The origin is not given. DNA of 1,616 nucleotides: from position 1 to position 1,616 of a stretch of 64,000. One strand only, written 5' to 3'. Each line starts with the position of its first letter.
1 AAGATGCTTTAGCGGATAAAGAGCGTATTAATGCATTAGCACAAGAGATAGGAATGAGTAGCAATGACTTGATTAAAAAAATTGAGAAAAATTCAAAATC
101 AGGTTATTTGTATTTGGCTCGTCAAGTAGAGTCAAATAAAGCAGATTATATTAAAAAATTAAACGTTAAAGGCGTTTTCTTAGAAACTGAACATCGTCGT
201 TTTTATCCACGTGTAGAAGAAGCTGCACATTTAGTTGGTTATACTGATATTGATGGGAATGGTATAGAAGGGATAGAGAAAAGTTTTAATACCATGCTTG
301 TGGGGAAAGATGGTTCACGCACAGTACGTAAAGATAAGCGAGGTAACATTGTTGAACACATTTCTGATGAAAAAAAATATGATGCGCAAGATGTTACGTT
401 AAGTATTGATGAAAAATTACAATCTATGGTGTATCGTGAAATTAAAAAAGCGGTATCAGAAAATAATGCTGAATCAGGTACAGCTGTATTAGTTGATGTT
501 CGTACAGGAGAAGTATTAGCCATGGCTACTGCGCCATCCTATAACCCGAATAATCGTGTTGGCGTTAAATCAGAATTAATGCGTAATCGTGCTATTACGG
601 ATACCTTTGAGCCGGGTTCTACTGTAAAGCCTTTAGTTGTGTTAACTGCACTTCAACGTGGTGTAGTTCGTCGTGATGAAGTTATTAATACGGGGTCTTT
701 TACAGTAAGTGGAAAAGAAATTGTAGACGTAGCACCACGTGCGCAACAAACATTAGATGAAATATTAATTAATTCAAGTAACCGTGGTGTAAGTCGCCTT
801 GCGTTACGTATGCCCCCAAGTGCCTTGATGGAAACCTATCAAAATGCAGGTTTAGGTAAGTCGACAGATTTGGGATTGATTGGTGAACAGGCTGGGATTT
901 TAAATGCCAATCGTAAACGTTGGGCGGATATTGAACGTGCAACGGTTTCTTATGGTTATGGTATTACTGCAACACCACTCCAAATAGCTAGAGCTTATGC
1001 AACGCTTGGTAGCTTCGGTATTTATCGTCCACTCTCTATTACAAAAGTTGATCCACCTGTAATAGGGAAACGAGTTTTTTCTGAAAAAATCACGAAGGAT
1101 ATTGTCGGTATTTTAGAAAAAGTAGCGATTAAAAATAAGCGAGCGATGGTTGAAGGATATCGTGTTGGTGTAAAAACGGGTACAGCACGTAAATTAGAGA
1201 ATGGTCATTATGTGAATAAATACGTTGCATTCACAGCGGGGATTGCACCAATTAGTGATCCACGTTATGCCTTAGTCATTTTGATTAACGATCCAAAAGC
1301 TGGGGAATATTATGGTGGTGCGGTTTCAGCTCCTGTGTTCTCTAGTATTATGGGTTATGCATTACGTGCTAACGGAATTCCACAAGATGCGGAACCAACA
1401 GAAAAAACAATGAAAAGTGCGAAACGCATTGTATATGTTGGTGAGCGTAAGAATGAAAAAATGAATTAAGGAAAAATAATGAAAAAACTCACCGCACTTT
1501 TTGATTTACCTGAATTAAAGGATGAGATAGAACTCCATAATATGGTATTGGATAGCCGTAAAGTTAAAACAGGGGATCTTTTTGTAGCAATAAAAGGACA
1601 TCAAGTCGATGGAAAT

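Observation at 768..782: PBP3: Ile immediately before the SSN motif, the position equivalent to BLNAR-associated M377I in H. influenzae; other resistance positions look wild-type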

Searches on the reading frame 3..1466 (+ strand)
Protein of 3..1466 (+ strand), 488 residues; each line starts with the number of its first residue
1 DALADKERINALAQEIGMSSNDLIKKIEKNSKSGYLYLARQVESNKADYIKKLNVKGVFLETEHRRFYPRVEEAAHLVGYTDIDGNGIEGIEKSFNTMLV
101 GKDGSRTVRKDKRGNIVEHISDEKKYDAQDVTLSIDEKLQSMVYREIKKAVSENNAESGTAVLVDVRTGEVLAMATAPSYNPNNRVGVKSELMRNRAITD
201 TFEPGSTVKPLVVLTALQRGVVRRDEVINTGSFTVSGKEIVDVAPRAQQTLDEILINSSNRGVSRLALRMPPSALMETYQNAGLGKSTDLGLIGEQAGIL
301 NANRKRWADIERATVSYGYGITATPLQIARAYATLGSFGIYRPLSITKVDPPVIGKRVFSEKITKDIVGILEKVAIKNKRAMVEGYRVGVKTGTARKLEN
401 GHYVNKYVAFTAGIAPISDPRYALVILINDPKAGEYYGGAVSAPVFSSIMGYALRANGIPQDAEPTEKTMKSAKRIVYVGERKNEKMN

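Call 4: search_solved_structures(query=window:3-1466:+, show_alignments=2)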
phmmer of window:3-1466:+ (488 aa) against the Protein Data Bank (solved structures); distinct sequences matched with E-value up to 0.001: 108 (the best 60 are shown).
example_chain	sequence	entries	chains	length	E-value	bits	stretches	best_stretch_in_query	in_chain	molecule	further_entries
6hzo_A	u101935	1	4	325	1.4e-183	613.9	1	132-464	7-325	FtsI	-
4bjp_A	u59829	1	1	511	3.5e-170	569.8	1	7-466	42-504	PENICILLIN BINDING PROTEIN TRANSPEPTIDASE DOMAIN PROTEIN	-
7onw_A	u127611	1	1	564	3.7e-170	569.7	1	7-466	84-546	Peptidoglycan D,D-transpeptidase FtsI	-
6syn_A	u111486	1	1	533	3.2e-164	550.1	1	8-467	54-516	Peptidoglycan D,D-transpeptidase FtsI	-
6tud_AAA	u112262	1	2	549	3.5e-164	550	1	8-467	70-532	Peptidoglycan D,D-transpeptidase FtsI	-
7onn_A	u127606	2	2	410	1.2e-142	478.9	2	128-463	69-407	Peptidoglycan D,D-transpeptidase FtsI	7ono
8gpw_A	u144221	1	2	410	7.7e-142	476.3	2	128-463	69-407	Peptidoglycan D,D-transpeptidase FtsI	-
6hzq_A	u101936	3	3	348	2.1e-119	402.4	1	132-466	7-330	Peptidoglycan D,D-transpeptidase FtsI | Peptidoglycan D,D-transpeptidase FtsI,Peptidoglycan D,D-transpeptidase FtsI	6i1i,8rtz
3ue3_A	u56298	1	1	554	8.6e-107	360.8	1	9-470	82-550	Septum formation, penicillin binding protein 3, peptidoglycan synthetase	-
6r40_A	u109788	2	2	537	1.4e-105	356.8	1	4-469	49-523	Peptidoglycan D,D-transpeptidase FtsI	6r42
7onk_A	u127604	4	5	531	1.5e-105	356.8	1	4-469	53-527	Peptidoglycan D,D-transpeptidase FtsI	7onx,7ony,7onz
9fz7_A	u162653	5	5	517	2e-105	356.3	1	4-467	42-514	Peptidoglycan D,D-transpeptidase FtsI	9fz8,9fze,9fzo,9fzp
6un1_A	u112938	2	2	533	3.1e-105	355.7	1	4-469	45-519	Peptidoglycan D,D-transpeptidase FtsI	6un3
6hr4_A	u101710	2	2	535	3.1e-105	355.7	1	4-469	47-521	Peptidoglycan D,D-transpeptidase FtsI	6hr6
4fsf_A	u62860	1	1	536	3.2e-105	355.7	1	4-469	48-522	Penicillin-binding protein 3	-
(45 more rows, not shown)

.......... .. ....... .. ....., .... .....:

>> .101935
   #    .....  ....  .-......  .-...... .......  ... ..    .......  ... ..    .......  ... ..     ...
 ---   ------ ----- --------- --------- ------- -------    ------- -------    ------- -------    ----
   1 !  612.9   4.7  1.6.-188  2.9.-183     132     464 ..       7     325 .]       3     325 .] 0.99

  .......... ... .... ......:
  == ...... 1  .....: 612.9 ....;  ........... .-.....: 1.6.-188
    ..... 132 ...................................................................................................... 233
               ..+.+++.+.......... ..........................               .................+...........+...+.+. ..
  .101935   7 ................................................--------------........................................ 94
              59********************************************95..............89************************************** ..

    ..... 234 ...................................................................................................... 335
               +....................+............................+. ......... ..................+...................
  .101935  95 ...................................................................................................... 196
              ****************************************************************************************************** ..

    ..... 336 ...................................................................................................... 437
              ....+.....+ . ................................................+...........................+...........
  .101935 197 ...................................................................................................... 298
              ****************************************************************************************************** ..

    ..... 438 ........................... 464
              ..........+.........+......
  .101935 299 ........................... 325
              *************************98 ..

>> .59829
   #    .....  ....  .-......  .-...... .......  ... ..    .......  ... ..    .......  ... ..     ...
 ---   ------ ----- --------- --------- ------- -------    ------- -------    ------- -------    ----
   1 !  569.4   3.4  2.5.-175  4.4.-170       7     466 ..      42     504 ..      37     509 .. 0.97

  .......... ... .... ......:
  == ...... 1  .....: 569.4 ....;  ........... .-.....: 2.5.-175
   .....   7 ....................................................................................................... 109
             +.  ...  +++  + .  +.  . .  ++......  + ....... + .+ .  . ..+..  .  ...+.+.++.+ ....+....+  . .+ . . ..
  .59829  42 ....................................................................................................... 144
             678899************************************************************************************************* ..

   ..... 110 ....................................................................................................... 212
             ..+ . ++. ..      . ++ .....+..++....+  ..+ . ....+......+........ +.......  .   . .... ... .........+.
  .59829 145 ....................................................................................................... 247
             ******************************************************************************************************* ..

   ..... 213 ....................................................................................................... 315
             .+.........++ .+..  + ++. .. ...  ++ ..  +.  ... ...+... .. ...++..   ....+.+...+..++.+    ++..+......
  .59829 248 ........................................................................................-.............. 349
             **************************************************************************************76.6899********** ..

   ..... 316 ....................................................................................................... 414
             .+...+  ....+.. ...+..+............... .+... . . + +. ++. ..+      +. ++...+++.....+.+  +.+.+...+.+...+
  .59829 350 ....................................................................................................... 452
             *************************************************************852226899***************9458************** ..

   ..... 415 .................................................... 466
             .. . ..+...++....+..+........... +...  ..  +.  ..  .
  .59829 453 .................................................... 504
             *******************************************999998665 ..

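Call 6: find_related_loci(query=window:3-1466:+, collection=genome_contigs, flank=10000)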
Query window:3-1466:+ (488 aa) in genome_contigs; peptide patterns used: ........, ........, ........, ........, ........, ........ (x = any residue, [..] = any of these).
300 stretches matched a pattern; 142 encode a relative of the query (tblastn E <= 1e-3); the best 80 are kept; 80 distinct loci.
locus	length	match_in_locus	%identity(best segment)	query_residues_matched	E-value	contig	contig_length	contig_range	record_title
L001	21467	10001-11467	94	1-488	0e+0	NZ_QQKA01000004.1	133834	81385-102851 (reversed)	Haemophilus haemolyticus strain M19187 M19187_HUY4190A139_cleaned_ctg_3536, whole genome shotgun sequence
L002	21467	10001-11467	94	1-488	0e+0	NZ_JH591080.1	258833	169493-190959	Haemophilus sp. oral taxon 851 str. F0397 Scfld55, whole genome shotgun sequence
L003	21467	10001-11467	94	1-488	0e+0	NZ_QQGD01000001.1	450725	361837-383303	Haemophilus haemolyticus strain M19099 M19099_HUY4190A124_cleaned_ctg_3040, whole genome shotgun sequence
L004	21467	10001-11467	93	1-488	0e+0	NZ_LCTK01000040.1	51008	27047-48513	Haemophilus haemolyticus strain 11P18 contig00051, whole genome shotgun sequence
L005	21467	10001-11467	93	1-488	0e+0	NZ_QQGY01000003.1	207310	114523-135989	Haemophilus haemolyticus strain M19079 M19079_HUY4190A121_cleaned_ctg_3581, whole genome shotgun sequence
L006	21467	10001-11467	93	1-488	0e+0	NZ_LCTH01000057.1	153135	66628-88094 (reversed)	Haemophilus haemolyticus strain 27P25 contig00071, whole genome shotgun sequence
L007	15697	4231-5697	92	1-488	0e+0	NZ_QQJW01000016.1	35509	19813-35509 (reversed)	Haemophilus haemolyticus strain M26161 M26161_HUY4190A151_cleaned_ctg_3589, whole genome shotgun sequence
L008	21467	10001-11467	90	1-488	0e+0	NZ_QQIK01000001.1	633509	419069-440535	Haemophilus influenzae strain M10489 M10489_HUY4654A98_cleaned_ctg_3095, whole genome shotgun sequence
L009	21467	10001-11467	93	1-488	0e+0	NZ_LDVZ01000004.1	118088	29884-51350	Haemophilus sp. C1 contig554, whole genome shotgun sequence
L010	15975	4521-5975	86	1-488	0e+0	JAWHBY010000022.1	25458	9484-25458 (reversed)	MAG: Haemophilus parainfluenzae isolate N4_097_010G1_dasN4_097_010G1_concoct_5 N4_097_010G1_scaffold_140, whole genome s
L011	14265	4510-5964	86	1-488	0e+0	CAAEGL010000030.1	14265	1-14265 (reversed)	MAG TPA_asm: Pasteurellaceae bacterium, isolate HGM20788, WGS project CAAEGL010000000 data, contig: ERS473131_3_k99_3409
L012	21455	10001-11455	86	1-488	0e+0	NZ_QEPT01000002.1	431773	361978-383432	Haemophilus parainfluenzae strain C2006002596 C2006002596_S9_ctg_1064, whole genome shotgun sequence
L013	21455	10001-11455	86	1-488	0e+0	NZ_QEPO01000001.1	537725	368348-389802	Haemophilus parainfluenzae strain C2004000280 C2004000280_S1_ctg_1301, whole genome shotgun sequence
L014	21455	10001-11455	86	1-488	0e+0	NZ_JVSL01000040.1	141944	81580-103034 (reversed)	Haemophilus parainfluenzae strain 146_HPAR 283_141944_5554395_177_,...,126_, whole genome shotgun sequence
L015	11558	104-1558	86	1-488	0e+0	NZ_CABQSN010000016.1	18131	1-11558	MAG: uncultured Haemophilus sp. isolate MGYG-HGUT-00860, whole genome shotgun sequence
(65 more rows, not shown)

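Call 44: search_protein_families(library=pfam, proteins=[window:3-1466:+], max_evalue=0.00001)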
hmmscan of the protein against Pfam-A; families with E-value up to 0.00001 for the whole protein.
window:3-1466:+ (488 aa): 2 families
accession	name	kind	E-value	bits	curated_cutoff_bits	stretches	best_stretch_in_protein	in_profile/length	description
PF00905.27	Transpeptidase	-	2.7e-80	270.2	22.1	1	159-450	1-298/299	Penicillin binding protein transpeptidase domain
PF03717.20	PBP_dimer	-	2.1e-11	45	24.4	1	7-119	40-178/180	Penicillin-binding Protein dimerisation domain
